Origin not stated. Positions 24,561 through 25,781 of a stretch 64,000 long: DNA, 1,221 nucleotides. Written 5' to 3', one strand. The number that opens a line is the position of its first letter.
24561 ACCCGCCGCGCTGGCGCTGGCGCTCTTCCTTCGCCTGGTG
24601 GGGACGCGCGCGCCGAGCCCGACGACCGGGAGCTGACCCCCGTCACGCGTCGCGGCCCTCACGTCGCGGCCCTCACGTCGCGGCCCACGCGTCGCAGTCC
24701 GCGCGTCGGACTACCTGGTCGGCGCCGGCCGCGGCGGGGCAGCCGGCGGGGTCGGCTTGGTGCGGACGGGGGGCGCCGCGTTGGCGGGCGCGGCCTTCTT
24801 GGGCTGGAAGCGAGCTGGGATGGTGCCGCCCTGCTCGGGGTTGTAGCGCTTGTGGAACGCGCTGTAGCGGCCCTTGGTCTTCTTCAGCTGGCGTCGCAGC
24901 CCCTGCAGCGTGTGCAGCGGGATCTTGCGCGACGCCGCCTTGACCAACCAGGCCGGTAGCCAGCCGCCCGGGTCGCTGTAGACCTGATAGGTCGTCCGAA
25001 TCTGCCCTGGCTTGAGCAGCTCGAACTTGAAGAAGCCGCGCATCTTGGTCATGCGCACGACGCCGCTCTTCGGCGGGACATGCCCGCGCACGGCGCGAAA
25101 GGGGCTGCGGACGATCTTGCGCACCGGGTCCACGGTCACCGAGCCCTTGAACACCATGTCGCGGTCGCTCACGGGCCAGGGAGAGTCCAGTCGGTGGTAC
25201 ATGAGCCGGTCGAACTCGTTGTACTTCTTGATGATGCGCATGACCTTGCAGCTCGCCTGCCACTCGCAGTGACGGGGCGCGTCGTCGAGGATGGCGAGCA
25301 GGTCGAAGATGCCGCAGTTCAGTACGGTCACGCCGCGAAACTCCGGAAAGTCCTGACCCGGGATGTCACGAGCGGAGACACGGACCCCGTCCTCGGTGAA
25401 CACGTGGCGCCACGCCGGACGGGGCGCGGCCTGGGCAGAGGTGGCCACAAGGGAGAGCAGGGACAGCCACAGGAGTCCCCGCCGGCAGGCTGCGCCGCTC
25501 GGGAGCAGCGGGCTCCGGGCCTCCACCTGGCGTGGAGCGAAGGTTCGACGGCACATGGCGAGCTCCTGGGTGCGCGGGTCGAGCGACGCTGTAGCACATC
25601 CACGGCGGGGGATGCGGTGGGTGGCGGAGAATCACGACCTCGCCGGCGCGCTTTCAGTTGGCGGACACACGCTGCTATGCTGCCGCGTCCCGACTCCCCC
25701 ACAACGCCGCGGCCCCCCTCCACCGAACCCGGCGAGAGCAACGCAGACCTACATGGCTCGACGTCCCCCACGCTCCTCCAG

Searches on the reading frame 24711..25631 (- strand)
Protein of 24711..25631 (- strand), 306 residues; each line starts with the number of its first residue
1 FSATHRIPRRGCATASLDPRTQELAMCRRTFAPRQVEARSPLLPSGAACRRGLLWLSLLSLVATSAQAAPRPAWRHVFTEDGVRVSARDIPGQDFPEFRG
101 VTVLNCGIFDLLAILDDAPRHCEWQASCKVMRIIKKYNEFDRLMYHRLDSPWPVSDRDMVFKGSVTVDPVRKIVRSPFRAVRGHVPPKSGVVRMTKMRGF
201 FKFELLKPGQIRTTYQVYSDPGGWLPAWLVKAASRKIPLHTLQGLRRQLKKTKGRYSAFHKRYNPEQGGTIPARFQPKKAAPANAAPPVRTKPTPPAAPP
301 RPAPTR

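Call 17: search_protein_families(library=pfam, proteins=[window:24711-25631:-], max_evalue=0.0001)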
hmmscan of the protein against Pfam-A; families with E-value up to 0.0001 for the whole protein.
window:24711-25631:- (306 aa): 1 family
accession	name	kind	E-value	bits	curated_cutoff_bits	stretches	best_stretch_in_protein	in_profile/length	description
PF01852.25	START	-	1.8e-06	27.9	22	1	97-251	45-203/207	START domain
